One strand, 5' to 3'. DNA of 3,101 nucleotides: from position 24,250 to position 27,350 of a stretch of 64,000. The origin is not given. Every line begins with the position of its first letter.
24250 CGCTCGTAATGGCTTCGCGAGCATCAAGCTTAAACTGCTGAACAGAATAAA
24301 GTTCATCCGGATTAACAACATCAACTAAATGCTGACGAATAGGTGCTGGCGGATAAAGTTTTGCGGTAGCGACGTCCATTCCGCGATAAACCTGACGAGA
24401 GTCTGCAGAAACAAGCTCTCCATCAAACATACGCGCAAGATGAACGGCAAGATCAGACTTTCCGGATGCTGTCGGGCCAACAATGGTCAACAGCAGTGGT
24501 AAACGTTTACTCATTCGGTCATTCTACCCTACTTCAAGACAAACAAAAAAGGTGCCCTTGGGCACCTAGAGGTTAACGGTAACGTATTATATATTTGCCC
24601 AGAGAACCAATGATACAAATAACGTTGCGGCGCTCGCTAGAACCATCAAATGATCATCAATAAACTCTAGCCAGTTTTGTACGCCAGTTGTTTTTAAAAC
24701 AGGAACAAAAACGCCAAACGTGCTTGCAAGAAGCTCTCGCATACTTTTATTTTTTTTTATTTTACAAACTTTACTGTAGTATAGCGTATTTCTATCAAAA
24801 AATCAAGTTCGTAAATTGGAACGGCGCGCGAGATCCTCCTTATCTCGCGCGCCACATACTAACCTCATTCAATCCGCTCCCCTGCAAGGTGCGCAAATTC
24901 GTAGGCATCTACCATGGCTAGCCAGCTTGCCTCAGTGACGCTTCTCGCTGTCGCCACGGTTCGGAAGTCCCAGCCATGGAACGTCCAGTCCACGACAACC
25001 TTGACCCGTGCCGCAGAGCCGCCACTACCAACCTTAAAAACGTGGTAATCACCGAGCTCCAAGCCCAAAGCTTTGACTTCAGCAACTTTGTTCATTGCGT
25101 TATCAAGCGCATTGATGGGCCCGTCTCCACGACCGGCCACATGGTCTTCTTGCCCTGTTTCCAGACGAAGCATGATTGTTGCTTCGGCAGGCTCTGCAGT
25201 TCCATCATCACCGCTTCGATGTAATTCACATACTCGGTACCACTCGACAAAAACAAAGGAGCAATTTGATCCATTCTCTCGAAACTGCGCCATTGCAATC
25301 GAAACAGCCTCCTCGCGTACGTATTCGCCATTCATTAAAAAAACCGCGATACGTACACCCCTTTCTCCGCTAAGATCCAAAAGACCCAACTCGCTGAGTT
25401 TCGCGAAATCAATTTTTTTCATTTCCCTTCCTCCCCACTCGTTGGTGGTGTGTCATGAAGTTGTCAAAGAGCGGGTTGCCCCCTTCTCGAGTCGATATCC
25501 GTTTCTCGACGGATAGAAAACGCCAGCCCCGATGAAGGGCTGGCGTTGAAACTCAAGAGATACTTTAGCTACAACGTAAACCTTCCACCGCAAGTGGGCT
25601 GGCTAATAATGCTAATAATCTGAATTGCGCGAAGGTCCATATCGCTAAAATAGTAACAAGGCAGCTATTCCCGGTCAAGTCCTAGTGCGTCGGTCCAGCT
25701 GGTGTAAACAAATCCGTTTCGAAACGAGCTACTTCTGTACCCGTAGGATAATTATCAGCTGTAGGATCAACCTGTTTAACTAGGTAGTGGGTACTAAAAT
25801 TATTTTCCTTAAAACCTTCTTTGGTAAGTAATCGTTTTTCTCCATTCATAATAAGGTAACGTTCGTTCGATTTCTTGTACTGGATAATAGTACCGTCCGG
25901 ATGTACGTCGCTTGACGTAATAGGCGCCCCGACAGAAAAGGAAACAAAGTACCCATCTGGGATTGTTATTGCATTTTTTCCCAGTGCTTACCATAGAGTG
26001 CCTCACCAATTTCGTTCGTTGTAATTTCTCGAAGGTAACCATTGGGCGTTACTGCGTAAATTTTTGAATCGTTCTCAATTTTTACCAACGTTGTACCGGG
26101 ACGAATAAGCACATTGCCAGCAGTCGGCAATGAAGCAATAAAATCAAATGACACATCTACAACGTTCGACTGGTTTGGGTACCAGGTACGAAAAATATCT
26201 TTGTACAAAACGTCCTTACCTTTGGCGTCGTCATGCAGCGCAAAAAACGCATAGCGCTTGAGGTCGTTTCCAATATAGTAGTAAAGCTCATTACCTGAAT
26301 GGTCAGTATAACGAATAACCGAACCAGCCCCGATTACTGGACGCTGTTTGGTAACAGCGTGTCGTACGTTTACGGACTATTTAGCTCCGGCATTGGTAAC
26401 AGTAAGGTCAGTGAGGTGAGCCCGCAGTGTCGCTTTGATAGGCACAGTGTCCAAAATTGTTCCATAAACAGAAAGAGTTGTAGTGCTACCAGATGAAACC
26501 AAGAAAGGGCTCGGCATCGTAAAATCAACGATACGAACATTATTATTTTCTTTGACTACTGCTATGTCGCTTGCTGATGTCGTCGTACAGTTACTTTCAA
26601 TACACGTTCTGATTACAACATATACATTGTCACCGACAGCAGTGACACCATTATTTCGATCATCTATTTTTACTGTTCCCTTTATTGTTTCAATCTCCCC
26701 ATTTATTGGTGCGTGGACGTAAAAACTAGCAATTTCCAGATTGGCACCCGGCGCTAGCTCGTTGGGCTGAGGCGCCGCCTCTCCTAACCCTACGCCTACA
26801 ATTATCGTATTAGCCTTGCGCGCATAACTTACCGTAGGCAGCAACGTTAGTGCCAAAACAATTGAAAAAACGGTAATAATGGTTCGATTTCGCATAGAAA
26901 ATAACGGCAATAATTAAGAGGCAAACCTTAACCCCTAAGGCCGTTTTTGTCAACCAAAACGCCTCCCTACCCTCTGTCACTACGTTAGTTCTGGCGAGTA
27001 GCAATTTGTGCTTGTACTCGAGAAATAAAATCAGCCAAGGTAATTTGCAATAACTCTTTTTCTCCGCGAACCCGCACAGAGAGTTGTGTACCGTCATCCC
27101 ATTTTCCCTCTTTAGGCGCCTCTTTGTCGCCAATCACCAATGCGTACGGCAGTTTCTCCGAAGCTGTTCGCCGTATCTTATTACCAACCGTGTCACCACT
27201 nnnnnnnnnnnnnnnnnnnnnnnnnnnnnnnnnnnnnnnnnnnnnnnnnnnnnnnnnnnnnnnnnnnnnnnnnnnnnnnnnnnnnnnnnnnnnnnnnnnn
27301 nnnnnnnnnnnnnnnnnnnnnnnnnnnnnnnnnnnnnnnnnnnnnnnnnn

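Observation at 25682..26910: Secreted repeat protein interrupted by an in-frame amber codon and a homopolymer (A6) frameshift: pseudogene or phase-variable surface protein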

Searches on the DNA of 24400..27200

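Call 30: search_rna_families(source=window, start=24400, end=27200, threshold=evalue, max_evalue=1)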
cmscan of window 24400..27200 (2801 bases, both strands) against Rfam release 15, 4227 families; matches with E-value up to 1: 0.
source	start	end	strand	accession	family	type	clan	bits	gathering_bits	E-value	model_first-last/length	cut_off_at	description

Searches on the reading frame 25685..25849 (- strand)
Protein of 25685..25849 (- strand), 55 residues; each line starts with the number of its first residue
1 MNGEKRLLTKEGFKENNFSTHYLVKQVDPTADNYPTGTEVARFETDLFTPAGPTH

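Call 79: list_cluster_members(proteins=[window:25685-25849:-, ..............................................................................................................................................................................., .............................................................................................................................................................])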
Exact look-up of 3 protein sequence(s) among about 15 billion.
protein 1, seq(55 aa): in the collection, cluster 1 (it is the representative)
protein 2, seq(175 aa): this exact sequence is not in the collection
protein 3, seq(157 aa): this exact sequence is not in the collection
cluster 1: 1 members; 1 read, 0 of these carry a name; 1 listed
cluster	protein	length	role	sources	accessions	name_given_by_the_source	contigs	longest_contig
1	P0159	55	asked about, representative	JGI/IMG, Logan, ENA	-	-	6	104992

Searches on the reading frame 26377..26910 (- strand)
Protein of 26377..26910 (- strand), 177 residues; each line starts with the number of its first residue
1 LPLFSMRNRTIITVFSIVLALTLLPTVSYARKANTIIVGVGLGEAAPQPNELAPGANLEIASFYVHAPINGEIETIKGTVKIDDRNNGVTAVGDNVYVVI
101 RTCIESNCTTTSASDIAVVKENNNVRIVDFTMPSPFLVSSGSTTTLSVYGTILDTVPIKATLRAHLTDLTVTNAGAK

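Call 14: find_encoding_contigs(protein=window:26377-26910:-, flank=10000)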
Protein window:26377-26910:- (177 aa): no gene with exactly this product is on record in the collection.

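Call 16: find_encoding_contigs(protein=window:26377-26895:-, flank=10000)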
Protein window:26377-26895:- (172 aa): 7 contigs read that carry it; 4 places shown.
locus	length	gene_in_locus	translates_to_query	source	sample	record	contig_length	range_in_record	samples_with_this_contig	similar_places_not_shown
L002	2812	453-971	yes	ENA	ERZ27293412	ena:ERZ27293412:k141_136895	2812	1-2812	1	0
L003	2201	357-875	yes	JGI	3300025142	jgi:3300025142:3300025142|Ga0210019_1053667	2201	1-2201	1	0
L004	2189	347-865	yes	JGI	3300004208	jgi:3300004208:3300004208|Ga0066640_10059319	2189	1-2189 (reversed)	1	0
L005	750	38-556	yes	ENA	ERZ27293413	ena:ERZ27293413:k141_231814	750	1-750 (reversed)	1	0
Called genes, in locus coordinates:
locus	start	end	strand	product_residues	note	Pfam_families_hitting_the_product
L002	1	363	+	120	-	?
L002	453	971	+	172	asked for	-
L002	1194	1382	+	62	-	-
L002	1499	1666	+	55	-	-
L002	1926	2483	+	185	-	PF08502:LeuA_dimer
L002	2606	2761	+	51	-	-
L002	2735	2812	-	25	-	?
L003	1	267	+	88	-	PF03129:HGTP_anticodon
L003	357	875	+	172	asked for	-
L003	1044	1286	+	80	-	-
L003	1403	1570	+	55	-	-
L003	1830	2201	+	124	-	?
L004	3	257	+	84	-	?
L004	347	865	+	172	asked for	-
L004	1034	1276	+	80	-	-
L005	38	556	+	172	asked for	-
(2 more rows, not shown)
